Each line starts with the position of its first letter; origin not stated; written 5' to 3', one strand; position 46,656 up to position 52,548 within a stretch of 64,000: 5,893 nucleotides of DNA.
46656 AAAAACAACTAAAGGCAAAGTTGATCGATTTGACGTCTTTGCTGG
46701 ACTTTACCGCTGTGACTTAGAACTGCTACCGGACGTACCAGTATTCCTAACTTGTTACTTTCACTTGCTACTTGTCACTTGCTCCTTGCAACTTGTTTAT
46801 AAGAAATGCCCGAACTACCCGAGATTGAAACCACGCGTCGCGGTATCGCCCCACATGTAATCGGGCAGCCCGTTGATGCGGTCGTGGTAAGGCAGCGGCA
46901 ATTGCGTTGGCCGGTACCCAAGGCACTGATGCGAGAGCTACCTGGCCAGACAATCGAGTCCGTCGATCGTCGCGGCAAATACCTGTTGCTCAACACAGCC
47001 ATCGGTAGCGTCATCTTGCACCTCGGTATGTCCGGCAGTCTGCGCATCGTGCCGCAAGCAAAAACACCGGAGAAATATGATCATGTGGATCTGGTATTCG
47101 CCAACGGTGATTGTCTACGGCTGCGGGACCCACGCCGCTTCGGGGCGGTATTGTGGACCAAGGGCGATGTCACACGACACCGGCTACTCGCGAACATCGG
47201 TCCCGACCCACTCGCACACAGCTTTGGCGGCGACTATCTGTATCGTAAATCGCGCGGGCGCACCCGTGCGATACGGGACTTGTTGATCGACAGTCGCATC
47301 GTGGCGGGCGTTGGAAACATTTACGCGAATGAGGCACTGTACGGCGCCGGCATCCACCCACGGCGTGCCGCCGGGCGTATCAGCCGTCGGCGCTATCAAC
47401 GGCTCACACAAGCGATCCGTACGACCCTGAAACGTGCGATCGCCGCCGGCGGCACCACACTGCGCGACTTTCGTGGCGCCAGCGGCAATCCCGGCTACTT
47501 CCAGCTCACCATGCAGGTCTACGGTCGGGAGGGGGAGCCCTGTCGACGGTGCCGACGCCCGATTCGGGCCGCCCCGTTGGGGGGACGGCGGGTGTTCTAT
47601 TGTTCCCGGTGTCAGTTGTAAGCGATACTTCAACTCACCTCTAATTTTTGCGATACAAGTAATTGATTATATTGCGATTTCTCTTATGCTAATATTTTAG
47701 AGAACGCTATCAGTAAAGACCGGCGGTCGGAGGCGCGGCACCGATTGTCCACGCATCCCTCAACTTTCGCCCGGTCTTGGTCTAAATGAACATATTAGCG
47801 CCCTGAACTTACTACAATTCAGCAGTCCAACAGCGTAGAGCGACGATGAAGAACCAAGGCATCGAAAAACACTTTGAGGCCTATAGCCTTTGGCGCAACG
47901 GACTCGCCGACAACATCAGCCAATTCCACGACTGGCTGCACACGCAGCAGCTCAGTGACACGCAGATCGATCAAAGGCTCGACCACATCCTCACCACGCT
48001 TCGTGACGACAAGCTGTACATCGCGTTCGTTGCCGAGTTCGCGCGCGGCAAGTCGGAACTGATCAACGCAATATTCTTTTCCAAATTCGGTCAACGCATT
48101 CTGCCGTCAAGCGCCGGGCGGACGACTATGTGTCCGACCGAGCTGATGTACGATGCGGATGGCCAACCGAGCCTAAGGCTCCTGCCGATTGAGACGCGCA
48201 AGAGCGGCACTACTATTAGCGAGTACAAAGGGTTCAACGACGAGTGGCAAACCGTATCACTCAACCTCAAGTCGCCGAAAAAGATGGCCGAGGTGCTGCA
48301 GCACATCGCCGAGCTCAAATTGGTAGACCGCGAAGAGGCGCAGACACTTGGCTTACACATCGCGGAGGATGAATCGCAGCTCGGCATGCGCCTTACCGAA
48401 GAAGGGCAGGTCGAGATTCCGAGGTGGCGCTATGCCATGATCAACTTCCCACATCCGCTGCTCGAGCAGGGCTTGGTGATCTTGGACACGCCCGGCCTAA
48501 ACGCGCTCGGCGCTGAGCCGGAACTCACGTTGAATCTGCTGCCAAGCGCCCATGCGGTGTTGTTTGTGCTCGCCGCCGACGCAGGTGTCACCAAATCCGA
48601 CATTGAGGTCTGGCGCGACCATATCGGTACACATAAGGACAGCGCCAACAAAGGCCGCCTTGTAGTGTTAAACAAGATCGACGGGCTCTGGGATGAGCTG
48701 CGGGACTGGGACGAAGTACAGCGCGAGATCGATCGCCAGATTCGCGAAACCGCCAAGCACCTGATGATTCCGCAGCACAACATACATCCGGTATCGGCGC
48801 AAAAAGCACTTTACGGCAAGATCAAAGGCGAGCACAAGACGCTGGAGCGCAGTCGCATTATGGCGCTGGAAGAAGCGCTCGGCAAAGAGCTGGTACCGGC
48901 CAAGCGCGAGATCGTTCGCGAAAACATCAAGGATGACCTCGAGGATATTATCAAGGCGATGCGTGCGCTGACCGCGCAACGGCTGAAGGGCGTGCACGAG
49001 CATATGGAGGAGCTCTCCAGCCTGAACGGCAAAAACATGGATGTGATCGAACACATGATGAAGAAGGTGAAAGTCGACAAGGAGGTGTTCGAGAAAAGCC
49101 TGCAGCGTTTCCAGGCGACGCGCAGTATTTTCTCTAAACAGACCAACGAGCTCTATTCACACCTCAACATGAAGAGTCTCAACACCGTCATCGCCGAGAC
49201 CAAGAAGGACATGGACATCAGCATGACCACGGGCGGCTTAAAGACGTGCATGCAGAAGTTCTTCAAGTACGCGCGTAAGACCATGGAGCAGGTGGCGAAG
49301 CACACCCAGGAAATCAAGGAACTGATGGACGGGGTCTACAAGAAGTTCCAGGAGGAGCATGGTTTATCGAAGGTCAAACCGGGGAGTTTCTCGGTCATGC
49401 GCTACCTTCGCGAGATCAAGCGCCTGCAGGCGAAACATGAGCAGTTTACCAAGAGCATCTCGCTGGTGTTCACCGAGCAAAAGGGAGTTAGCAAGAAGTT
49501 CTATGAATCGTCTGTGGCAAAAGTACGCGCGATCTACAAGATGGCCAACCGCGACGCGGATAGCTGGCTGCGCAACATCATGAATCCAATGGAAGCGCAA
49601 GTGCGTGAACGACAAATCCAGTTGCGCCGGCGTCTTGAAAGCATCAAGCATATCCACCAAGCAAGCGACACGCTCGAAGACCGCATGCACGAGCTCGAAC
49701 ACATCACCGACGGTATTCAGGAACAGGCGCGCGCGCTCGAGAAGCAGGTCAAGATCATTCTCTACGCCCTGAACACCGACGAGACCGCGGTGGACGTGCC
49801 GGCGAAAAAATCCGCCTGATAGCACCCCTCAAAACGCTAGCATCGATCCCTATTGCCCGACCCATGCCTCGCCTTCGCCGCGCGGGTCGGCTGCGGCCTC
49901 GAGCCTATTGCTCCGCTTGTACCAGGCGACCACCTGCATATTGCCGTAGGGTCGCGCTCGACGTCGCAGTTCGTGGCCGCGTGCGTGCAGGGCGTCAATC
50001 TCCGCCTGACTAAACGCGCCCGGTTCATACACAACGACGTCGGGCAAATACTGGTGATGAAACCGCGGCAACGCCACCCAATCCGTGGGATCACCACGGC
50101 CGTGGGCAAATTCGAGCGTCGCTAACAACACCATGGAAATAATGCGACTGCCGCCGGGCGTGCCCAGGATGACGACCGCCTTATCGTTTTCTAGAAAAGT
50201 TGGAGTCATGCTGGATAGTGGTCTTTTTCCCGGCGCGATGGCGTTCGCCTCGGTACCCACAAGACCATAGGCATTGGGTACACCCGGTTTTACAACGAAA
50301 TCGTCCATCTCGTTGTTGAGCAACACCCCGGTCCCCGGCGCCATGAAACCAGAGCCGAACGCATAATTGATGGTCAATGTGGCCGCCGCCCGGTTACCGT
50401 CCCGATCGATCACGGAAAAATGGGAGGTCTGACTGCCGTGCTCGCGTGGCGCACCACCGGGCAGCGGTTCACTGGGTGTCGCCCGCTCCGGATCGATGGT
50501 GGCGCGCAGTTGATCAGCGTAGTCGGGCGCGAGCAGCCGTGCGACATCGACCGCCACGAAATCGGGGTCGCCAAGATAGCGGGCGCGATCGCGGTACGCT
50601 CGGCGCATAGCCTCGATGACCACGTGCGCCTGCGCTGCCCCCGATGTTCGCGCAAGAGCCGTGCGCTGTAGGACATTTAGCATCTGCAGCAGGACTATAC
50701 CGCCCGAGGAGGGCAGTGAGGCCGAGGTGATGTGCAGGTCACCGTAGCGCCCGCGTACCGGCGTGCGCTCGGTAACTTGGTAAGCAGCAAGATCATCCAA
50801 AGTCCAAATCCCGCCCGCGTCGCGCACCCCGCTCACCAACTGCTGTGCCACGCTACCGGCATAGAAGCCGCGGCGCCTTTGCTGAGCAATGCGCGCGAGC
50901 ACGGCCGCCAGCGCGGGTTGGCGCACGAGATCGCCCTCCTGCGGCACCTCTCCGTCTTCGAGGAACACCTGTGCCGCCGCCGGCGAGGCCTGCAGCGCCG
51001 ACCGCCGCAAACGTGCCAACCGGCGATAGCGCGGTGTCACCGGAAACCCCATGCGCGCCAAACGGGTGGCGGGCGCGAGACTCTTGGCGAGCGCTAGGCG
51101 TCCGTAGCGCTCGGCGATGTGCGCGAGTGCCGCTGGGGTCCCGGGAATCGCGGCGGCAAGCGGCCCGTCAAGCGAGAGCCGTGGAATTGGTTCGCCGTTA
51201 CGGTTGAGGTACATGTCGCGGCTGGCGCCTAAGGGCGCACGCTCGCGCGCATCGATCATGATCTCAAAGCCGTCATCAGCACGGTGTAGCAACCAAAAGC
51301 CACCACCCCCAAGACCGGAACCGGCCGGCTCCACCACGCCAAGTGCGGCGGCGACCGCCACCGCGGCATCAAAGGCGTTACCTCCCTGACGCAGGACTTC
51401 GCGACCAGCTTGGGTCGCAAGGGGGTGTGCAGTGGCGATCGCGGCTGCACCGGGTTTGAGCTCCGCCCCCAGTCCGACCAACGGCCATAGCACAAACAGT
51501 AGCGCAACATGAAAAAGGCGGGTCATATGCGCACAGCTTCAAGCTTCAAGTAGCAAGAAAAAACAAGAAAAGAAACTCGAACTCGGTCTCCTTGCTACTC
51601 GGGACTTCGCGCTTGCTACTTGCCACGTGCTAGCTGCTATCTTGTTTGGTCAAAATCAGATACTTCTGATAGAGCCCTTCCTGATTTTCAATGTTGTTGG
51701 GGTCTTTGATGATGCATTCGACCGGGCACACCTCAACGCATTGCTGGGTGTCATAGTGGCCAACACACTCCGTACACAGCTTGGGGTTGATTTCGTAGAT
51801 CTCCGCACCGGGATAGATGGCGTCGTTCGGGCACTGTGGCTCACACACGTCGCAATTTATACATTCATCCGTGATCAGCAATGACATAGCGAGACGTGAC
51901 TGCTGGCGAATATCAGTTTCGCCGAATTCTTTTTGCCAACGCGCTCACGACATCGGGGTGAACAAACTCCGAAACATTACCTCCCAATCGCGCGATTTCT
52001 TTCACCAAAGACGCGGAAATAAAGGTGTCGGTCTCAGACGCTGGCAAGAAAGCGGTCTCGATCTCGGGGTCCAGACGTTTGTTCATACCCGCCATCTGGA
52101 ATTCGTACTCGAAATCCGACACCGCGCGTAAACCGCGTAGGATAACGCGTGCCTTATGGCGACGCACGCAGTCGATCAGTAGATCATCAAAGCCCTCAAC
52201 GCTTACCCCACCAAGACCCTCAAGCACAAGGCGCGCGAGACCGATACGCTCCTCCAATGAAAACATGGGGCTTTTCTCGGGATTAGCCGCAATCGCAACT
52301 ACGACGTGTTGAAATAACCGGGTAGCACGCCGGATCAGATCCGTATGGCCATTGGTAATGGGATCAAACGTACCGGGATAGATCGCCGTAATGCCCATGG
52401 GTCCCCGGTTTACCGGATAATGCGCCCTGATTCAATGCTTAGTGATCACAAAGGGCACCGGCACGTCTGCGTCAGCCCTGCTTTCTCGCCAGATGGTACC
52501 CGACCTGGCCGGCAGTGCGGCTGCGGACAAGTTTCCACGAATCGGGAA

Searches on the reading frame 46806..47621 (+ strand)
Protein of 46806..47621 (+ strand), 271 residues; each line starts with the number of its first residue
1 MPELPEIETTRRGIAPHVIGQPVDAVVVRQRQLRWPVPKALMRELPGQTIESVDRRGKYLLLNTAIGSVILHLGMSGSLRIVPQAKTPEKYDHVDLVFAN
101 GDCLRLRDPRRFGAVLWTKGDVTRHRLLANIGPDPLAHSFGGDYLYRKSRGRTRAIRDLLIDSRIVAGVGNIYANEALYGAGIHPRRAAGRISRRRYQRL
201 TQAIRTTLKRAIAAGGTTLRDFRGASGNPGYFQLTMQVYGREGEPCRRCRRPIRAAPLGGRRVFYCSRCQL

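Call 49: search_protein_families(library=pfam, proteins=[window:46806-47621:+])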
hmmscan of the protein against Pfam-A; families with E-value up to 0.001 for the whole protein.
window:46806-47621:+ (271 aa): 3 families
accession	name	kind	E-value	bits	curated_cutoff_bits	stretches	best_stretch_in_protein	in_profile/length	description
PF01149.29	Fapy_DNA_glyco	-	1.4e-36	126.2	25.5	1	1-115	1-117/117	Formamidopyrimidine-DNA glycosylase N-terminal domain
PF06831.19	H2TH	-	6.4e-26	90.6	34.7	1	131-221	1-91/93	Formamidopyrimidine-DNA glycosylase H2TH domain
PF06827.20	zf-FPG_IleRS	-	2.1e-05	24.7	21.3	1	243-270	1-28/30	Zinc finger found in FPG and IleRS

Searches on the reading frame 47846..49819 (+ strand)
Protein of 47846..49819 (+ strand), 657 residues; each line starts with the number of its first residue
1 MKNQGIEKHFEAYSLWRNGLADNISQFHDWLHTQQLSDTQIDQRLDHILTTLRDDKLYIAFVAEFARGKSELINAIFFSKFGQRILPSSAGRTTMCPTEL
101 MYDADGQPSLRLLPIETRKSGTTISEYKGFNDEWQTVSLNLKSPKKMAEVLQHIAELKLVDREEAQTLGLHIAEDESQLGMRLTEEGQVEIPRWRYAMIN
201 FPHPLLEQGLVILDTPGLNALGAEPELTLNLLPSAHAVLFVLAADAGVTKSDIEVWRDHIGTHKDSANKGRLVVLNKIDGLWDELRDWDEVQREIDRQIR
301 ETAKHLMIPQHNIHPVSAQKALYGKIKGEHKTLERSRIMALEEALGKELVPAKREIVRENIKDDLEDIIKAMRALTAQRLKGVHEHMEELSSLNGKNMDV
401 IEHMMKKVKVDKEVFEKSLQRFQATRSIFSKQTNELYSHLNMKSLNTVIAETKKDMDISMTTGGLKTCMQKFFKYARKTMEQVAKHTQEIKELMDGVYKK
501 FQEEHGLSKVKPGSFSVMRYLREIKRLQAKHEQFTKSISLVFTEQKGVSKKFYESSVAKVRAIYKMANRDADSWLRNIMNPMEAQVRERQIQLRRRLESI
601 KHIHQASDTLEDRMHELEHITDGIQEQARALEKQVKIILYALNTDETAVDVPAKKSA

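Call 81: search_protein_families(library=pfam, max_evalue=0.00001, proteins=[window:47846-49819:+])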
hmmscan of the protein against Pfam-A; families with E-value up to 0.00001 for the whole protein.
window:47846-49819:+ (657 aa): 1 family
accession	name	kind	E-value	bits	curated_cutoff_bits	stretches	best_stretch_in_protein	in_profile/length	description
PF00350.29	Dynamin_N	-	3.2e-16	60.3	27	1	59-277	1-167/168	Dynamin family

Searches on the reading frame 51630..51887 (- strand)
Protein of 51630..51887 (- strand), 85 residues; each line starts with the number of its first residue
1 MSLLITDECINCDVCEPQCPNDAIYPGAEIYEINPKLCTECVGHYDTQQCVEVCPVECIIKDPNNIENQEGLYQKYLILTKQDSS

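Call 49: search_protein_families(library=pfam, proteins=[window:51630-51887:-])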
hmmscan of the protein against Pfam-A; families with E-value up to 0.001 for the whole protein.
window:51630-51887:- (85 aa): 5 families
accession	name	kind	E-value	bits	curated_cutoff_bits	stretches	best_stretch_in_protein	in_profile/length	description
PF00037.32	Fer4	-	1.2e-08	34.8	21.1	1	5-25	4-24/24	4Fe-4S binding domain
PF12838.12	Fer4_7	-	4.8e-06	27.4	27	1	9-58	2-52/52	4Fe-4S dicluster domain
PF13187.11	Fer4_9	-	6.6e-05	23.3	27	1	8-59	1-52/52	4Fe-4S dicluster domain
PF13237.11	Fer4_10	-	0.0001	22.6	25.5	1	6-55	6-53/53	4Fe-4S dicluster domain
PF14697.11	Fer4_21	-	0.00047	20.7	35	1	6-59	5-57/59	4Fe-4S dicluster domain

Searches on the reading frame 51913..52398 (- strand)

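Call 81: search_protein_families(library=pfam, max_evalue=0.00001, proteins=[window:51913-52398:-])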
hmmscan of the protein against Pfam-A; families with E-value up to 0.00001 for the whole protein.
window:51913-52398:- (161 aa): 1 family
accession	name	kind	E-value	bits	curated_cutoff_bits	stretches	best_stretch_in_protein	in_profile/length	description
PF01467.32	CTP_transf_like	-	1.3e-23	84.1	21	1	6-134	1-132/133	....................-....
